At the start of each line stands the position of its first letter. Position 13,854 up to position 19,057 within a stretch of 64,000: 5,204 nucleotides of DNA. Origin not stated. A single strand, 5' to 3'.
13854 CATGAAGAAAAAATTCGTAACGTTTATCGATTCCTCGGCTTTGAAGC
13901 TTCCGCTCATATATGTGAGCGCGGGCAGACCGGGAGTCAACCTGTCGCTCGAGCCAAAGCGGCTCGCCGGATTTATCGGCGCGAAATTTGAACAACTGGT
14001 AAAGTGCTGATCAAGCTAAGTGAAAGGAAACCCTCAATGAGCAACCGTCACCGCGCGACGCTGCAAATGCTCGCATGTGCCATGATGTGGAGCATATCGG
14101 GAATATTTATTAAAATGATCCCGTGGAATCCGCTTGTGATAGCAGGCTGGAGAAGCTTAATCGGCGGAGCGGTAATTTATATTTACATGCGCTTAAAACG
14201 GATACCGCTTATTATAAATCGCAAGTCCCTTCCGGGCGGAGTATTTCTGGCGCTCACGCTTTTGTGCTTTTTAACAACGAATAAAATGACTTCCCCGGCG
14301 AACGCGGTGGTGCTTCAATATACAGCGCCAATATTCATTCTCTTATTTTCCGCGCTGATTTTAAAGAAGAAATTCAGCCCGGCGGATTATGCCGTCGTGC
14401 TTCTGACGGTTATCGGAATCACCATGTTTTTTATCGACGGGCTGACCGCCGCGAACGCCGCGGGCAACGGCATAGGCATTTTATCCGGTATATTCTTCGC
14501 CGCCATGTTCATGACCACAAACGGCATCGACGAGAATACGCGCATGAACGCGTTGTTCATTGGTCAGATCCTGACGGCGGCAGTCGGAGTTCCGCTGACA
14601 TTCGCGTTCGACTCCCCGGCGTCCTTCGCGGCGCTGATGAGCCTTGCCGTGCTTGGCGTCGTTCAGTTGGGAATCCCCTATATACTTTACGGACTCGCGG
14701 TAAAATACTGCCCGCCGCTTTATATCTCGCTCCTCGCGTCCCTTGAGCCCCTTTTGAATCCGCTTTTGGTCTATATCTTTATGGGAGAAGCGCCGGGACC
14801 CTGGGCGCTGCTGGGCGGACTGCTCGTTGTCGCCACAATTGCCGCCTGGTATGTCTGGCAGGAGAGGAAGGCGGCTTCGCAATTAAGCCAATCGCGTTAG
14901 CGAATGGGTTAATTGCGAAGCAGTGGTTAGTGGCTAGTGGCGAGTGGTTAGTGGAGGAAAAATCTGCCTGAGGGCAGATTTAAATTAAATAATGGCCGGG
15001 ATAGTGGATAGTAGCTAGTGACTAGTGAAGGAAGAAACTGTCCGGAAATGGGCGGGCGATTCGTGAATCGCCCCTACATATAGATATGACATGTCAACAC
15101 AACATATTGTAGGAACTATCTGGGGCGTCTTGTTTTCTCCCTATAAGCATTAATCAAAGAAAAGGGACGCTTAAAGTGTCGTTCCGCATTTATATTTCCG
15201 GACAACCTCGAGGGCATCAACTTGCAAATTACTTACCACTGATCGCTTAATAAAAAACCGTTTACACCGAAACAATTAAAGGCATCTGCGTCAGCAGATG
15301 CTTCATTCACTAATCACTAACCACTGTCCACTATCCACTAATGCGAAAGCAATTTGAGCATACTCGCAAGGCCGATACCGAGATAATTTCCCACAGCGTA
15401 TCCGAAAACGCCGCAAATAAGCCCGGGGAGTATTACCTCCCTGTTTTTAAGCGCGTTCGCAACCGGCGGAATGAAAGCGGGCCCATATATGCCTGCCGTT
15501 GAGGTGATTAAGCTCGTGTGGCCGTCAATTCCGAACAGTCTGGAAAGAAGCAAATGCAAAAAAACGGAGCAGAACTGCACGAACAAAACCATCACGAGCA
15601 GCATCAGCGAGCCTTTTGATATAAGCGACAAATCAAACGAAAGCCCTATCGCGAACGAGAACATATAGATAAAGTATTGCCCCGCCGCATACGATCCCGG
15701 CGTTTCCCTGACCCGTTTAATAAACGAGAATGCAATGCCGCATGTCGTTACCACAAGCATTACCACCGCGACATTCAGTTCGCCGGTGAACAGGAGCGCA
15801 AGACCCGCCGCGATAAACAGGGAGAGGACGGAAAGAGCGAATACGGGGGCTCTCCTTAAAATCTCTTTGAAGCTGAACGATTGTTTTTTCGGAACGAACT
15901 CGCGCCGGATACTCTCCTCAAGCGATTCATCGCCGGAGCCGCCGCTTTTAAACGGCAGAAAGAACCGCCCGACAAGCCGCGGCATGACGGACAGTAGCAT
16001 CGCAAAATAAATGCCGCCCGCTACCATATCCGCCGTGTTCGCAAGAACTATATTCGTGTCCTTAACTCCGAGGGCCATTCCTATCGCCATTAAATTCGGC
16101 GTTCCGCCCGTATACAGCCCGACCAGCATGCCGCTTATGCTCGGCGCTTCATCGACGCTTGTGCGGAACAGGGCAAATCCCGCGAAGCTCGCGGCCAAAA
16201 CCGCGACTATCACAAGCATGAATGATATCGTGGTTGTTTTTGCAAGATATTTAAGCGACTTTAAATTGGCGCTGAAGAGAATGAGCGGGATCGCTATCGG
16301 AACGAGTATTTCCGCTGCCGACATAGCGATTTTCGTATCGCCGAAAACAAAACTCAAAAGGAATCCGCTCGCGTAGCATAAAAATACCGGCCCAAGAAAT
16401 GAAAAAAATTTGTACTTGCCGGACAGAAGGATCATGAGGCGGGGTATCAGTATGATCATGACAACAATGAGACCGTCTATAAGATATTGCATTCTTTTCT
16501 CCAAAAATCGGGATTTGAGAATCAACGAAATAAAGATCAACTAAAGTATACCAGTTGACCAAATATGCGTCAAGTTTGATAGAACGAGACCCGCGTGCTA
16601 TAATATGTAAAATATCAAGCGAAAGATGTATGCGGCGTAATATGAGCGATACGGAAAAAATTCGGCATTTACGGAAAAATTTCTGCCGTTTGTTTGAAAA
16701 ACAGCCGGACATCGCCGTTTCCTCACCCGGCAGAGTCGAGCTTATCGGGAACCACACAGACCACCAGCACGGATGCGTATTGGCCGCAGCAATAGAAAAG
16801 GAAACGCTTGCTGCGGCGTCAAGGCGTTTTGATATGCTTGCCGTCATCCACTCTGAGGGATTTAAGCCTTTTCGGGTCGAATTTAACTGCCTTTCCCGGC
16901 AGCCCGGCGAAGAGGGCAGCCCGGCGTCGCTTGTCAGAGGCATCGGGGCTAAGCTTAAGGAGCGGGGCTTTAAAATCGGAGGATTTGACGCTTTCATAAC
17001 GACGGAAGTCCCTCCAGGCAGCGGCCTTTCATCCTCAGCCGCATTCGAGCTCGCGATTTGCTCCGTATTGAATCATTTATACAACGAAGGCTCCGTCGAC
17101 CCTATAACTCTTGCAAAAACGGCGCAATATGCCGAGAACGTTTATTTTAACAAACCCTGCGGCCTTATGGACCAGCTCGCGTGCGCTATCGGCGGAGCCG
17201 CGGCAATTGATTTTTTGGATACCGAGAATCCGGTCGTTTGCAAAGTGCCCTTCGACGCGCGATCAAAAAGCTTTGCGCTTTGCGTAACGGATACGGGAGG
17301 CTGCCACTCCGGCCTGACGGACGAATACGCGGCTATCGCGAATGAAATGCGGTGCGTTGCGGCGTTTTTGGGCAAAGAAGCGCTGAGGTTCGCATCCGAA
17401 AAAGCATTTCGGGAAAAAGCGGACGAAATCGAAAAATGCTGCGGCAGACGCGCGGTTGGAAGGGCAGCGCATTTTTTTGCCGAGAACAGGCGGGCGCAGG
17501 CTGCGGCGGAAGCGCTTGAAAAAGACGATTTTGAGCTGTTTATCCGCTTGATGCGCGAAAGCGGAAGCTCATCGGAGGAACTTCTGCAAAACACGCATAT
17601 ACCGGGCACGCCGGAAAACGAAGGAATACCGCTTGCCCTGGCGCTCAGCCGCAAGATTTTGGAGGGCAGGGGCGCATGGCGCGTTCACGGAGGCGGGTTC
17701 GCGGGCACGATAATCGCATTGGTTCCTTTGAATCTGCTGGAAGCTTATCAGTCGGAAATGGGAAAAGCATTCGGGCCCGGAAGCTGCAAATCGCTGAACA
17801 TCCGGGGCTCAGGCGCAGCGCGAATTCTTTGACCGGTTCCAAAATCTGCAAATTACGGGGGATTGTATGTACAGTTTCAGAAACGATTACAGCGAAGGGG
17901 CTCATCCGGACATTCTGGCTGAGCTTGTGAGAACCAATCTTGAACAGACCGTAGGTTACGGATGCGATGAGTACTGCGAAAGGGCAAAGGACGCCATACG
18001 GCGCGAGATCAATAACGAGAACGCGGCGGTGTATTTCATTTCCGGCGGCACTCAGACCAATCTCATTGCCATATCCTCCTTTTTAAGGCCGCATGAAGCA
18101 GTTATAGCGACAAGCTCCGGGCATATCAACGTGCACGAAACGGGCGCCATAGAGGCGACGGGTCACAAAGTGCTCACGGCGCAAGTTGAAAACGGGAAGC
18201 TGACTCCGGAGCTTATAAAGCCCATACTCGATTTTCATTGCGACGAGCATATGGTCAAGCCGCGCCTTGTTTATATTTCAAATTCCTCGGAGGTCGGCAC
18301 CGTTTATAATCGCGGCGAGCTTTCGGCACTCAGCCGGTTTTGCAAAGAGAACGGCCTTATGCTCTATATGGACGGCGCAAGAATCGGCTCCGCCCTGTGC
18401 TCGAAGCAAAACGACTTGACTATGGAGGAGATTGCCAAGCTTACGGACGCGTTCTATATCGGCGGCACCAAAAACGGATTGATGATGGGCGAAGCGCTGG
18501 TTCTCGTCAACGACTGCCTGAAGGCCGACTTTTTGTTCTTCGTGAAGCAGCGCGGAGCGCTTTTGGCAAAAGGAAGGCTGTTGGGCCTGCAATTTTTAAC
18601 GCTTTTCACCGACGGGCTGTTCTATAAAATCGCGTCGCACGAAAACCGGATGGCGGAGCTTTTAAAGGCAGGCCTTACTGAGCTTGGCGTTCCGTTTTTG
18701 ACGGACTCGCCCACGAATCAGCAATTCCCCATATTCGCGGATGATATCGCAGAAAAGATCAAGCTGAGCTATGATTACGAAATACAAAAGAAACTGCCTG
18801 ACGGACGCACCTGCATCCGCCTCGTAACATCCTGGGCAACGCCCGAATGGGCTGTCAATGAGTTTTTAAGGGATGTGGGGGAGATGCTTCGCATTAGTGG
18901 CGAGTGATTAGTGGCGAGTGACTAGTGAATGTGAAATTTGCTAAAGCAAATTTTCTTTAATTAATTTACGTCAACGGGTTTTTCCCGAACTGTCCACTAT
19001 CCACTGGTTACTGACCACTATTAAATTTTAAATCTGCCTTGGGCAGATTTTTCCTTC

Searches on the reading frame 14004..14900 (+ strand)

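Call 13: search_protein_families(library=pfam, proteins=[window:14004-14900:+])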
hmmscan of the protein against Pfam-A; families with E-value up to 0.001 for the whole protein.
window:14004-14900:+ (298 aa): 1 family
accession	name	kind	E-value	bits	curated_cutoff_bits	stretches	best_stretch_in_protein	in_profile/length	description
PF00892.27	EamA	-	5.6e-25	88.6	28.2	2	20-143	5-134/135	EamA-like transporter family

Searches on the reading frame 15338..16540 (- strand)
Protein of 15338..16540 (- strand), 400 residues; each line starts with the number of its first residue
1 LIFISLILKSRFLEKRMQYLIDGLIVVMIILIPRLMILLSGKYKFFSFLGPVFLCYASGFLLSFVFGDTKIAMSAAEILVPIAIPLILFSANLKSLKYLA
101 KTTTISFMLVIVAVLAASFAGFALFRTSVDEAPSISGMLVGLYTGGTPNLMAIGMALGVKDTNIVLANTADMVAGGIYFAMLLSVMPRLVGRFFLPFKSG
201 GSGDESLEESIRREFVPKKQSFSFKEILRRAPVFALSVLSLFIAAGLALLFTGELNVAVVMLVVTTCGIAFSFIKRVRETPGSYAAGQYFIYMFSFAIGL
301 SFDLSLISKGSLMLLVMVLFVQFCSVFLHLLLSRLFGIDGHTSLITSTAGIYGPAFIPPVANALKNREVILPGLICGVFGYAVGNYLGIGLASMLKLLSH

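Call 13: search_protein_families(library=pfam, proteins=[window:15338-16540:-])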
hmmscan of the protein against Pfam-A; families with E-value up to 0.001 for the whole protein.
window:15338-16540:- (400 aa): 1 family
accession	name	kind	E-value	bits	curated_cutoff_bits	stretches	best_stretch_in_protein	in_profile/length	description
PF05684.17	DUF819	-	3.6e-37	128.7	27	1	41-396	17-377/379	Protein of unknown function (DUF819)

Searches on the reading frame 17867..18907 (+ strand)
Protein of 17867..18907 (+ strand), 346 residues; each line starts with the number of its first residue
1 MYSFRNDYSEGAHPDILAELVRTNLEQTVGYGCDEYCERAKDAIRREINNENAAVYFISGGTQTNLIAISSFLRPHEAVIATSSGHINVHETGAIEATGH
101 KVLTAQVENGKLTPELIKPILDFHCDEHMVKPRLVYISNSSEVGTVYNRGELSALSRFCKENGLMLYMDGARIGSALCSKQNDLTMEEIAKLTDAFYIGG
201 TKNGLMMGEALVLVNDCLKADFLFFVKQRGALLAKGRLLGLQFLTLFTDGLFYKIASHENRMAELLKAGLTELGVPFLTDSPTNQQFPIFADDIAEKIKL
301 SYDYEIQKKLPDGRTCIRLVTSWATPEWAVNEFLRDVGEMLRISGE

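Call 13: search_protein_families(library=pfam, proteins=[window:17867-18907:+])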
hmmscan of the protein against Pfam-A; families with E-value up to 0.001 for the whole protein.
window:17867-18907:+ (346 aa): 3 families
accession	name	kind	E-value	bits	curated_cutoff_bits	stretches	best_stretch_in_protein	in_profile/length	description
PF01212.27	Beta_elim_lyase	-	1.2e-31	110.6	27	1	21-289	19-284/288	Beta-eliminating lyase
PF00266.25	Aminotran_5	-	1.5e-06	27.9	21.5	1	36-171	44-177/371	Aminotransferase class-V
PF00155.27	Aminotran_1_2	-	9.7e-05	22.1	19.7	1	48-171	61-187/361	Aminotransferase class I and II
